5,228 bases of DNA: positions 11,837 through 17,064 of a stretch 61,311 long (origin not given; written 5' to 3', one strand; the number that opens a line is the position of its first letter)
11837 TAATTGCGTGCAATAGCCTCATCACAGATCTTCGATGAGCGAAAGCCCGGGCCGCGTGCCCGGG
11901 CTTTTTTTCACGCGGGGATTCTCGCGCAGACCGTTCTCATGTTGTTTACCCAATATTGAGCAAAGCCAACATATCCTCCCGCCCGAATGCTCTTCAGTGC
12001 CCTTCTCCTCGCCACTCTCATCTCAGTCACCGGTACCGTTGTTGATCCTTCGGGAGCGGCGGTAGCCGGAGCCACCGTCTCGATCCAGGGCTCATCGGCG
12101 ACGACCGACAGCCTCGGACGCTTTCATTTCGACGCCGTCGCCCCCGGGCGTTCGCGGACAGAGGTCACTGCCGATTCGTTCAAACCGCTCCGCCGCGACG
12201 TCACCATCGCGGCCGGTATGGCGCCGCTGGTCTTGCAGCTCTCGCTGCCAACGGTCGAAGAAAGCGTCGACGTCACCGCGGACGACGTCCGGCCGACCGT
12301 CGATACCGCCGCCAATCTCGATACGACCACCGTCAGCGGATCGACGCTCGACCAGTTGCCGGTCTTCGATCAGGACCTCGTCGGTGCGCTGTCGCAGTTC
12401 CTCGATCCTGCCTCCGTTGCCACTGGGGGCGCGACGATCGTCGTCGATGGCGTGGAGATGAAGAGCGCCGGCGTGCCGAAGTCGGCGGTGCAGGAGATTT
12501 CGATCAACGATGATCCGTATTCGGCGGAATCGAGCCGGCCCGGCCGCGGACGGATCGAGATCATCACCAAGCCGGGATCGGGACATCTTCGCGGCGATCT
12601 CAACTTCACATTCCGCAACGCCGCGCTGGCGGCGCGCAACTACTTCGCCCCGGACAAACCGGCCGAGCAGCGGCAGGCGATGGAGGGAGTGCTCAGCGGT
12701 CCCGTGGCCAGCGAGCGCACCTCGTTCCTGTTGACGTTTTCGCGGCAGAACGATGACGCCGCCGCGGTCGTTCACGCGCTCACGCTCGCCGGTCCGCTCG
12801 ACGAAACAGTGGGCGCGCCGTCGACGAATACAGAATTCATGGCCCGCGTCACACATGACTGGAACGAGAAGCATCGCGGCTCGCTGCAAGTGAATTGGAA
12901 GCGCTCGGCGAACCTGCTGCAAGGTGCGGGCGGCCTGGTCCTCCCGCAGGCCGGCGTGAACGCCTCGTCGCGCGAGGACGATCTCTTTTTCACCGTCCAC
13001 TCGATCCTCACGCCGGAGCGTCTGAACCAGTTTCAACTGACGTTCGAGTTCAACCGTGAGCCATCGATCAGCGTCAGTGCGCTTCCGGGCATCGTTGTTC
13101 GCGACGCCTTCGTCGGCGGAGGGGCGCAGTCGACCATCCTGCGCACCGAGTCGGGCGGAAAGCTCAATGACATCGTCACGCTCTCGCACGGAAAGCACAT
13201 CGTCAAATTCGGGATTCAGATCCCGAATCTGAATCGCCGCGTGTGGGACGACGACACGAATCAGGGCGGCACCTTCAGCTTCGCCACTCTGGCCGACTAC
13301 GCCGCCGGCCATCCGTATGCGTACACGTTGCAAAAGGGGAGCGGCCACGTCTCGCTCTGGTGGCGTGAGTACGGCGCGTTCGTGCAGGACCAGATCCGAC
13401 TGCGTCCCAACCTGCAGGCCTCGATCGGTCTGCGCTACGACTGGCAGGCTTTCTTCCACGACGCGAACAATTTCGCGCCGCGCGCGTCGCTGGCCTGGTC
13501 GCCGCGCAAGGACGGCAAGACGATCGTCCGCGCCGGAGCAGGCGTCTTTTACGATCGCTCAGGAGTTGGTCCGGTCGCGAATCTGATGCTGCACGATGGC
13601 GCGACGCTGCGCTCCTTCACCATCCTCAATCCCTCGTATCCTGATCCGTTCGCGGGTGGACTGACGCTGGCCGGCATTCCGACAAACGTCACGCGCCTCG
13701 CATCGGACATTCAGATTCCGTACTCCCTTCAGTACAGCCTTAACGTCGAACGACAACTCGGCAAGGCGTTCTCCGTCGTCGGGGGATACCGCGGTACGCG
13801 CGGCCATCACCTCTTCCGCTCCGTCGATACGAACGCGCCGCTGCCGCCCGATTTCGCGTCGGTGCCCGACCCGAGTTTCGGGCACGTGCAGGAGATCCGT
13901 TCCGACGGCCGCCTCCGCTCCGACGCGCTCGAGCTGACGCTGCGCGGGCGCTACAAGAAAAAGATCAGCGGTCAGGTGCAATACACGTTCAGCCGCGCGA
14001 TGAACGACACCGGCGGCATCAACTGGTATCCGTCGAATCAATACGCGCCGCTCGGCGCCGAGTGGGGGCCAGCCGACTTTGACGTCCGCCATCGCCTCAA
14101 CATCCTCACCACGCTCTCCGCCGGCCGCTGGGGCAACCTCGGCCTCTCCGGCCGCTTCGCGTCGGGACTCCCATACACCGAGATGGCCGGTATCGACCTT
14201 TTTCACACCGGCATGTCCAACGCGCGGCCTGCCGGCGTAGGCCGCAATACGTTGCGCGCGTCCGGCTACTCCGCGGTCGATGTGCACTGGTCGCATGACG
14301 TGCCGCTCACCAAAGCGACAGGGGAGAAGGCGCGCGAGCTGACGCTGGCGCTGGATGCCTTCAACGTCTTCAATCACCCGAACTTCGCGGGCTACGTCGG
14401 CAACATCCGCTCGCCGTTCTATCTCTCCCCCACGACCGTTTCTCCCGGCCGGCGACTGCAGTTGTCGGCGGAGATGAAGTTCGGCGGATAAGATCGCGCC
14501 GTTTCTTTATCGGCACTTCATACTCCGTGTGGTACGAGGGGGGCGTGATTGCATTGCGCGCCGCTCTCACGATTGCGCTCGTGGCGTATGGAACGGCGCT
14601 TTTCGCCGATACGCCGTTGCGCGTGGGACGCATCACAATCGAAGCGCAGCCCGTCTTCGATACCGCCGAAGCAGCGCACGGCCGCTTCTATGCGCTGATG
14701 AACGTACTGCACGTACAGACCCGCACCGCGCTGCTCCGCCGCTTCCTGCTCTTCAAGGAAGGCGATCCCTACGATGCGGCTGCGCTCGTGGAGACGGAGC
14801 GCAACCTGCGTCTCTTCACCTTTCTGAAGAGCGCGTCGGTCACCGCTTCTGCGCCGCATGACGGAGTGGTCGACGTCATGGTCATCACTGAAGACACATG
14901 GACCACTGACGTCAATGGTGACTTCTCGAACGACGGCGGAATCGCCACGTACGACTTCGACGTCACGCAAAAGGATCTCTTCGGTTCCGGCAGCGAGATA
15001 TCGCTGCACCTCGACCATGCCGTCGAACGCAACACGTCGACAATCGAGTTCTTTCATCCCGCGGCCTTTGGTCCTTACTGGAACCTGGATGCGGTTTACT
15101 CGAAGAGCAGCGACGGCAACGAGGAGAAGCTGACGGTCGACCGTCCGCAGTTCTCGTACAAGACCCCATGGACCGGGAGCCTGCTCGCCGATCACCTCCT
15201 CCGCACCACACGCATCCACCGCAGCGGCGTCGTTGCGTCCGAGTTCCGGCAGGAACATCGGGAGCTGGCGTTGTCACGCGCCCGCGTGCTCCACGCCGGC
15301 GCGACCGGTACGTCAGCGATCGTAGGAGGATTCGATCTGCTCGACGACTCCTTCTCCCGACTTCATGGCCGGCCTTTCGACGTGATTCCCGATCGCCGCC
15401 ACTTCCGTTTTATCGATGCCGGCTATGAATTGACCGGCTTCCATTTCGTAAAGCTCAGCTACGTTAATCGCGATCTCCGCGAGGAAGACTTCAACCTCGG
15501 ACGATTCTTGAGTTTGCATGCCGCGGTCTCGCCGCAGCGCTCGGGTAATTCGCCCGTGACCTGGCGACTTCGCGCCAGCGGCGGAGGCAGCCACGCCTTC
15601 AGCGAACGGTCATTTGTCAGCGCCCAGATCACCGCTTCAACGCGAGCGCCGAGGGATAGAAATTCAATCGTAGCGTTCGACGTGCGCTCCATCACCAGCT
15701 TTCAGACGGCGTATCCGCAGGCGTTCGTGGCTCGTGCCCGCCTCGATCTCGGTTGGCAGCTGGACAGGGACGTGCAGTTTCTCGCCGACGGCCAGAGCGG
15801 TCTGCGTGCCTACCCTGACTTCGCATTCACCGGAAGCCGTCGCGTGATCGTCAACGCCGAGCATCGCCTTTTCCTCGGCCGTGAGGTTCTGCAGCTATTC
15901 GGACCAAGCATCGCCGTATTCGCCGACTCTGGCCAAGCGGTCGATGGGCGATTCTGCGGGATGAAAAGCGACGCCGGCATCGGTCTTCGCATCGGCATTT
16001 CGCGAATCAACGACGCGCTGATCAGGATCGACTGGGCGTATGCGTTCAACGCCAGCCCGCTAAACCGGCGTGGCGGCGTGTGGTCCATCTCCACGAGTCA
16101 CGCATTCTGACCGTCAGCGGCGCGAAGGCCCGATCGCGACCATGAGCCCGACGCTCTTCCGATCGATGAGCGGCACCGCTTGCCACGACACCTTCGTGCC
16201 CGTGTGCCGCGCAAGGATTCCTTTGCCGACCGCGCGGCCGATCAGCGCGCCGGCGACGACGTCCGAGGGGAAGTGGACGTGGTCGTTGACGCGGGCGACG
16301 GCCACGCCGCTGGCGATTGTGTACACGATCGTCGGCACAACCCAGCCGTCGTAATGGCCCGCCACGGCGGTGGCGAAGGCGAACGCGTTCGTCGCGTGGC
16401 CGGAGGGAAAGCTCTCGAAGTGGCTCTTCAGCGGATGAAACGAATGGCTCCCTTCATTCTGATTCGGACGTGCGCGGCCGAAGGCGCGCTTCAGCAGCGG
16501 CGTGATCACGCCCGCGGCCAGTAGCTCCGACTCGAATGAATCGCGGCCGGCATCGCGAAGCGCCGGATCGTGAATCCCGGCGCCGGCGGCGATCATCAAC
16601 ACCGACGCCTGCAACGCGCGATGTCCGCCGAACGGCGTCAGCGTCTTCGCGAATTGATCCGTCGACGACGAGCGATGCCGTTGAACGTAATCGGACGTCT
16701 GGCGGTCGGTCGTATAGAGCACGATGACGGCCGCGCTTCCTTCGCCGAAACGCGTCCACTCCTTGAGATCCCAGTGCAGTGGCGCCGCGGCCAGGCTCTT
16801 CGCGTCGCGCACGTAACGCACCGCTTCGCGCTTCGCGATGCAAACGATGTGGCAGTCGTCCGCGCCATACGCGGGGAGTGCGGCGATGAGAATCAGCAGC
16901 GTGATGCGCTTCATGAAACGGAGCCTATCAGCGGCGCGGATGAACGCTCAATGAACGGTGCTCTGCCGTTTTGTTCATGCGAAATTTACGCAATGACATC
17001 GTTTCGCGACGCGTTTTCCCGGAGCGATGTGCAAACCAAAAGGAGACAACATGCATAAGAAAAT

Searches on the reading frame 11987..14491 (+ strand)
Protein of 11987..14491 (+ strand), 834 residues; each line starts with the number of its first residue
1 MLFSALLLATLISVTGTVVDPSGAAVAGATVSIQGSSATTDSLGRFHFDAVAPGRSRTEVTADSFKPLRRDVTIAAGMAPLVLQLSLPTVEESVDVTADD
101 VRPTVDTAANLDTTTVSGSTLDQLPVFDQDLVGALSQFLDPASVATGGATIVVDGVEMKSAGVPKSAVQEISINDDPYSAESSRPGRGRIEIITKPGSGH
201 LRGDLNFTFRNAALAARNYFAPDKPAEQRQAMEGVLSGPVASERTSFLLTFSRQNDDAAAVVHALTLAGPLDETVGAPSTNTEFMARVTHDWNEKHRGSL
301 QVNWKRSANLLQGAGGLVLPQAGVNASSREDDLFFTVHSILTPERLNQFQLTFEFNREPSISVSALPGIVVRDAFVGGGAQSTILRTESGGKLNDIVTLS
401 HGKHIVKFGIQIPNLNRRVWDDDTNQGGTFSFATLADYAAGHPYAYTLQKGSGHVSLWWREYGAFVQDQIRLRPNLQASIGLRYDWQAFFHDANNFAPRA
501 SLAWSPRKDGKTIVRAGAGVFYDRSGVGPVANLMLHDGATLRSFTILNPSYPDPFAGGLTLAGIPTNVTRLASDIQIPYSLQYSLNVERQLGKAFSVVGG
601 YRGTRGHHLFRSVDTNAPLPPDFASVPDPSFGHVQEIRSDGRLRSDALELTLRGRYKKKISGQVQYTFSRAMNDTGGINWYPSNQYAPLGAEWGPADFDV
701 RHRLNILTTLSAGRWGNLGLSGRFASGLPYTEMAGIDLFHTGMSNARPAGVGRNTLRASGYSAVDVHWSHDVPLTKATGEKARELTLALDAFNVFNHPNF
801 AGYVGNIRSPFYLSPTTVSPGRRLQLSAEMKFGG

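Call 86: find_encoding_contigs(protein=window:11987-14491:+, flank=10000, max_places=1)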
Protein window:11987-14491:+ (834 aa): 1 contig read that carries it; 1 place shown.
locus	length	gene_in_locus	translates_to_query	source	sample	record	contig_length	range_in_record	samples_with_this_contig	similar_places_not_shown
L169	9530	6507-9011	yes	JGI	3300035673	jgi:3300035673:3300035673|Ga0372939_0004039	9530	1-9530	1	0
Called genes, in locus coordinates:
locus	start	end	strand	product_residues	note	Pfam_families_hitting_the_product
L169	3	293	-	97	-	?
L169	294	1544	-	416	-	PF12704:MacB_PCD, PF02687:FtsX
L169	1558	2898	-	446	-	PF25917:BSH_RND, PF25885:HH_EMRA (weak), PF25989:YknX_C (faint), PF25990:Beta-barrel_YknX, PF26002:Beta-barrel_AprE (weak), PF25954:Beta-barrel_RND_2 (weak), PF25975:CzcB_C (weak)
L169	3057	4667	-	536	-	-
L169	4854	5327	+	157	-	-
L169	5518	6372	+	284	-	-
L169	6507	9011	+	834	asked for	PF13620:CarboxypepD_reg, PF13715:CarbopepD_reg_2 (faint), PF00593:TonB_dep_Rec_b-barrel, PF25183:OMP_b-brl_4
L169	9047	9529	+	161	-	?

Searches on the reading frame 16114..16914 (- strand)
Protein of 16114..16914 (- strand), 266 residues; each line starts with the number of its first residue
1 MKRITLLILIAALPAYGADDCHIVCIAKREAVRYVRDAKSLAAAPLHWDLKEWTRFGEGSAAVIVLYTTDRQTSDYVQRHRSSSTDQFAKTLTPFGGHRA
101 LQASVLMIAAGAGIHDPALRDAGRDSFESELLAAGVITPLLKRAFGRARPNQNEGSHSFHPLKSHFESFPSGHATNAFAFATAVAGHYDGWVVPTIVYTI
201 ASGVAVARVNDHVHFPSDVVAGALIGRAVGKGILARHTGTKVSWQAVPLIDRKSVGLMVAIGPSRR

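Call 57: search_protein_families(library=ncbifam, proteins=[window:16114-16914:-], max_evalue=0.00001)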
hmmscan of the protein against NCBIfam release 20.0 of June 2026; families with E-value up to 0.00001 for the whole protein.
window:16114-16914:- (266 aa): 1 family
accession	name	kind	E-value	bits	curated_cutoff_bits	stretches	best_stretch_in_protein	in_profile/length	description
NF008813.0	PRK11837.1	equivalog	4.3e-07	30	229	1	147-227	84-162/202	undecaprenyl-diphosphate phosphatase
